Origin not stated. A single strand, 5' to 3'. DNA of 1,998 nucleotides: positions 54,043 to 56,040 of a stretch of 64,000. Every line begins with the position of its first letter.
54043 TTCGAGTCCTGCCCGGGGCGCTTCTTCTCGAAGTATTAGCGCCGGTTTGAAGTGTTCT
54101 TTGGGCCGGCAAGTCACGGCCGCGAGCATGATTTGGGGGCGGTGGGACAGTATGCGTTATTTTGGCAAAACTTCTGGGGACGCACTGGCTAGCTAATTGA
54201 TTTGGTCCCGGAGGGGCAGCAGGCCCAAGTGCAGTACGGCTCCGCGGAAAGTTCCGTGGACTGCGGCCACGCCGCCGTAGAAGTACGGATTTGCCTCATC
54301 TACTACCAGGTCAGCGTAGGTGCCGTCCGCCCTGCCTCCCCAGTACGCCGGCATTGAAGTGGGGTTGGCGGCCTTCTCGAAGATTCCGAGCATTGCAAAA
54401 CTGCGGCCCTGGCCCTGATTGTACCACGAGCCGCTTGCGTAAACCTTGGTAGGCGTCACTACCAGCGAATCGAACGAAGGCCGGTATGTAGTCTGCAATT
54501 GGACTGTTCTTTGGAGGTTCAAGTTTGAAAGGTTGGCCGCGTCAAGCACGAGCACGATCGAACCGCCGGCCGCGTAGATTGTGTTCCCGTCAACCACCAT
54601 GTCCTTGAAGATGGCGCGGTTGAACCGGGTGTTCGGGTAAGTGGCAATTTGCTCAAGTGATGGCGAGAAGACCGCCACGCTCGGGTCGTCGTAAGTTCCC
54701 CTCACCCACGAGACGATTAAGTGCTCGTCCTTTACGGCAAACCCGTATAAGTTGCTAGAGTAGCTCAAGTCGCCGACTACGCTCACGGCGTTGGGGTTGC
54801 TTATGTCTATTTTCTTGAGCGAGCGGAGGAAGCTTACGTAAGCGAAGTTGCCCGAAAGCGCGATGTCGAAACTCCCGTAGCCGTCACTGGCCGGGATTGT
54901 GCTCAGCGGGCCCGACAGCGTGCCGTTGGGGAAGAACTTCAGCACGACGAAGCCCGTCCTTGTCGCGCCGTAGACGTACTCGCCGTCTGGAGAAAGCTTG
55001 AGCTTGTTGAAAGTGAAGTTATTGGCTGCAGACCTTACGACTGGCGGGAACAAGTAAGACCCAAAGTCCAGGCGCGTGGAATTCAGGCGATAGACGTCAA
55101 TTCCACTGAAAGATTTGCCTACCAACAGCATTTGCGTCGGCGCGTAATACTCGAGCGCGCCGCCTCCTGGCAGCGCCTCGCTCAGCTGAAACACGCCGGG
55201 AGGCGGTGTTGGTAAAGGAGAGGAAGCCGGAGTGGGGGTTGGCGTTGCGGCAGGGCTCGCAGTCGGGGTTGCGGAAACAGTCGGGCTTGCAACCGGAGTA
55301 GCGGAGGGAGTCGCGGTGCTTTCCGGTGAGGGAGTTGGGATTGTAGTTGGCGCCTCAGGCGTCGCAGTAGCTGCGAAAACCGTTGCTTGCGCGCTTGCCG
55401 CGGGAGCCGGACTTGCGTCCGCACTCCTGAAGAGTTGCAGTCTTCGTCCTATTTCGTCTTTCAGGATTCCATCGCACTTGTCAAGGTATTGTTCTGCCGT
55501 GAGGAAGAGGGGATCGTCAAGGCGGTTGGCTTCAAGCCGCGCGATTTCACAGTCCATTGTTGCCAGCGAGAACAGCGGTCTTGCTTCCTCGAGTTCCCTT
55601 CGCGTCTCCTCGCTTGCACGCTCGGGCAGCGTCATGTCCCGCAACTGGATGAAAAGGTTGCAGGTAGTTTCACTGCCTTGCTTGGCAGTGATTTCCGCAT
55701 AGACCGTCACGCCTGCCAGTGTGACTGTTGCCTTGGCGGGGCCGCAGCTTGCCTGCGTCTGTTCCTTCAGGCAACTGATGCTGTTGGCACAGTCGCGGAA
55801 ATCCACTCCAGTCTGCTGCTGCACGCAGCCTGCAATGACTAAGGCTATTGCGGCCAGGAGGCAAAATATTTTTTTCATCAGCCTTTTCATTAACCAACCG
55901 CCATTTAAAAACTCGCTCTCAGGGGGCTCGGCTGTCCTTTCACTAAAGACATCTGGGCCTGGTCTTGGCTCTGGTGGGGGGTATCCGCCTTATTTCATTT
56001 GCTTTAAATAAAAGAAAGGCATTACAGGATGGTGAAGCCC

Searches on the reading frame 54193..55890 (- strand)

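Call 36: search_protein_families(library=pfam, proteins=[window:54193-55890:-], max_evalue=0.001)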
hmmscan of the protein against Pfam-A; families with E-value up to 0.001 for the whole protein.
window:54193-55890:- (565 aa): 1 family
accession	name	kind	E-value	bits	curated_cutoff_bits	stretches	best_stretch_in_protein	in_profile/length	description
PF08309.17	LVIVD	-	1.1e-06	28.3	20.2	1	342-373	6-38/42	LVIVD repeat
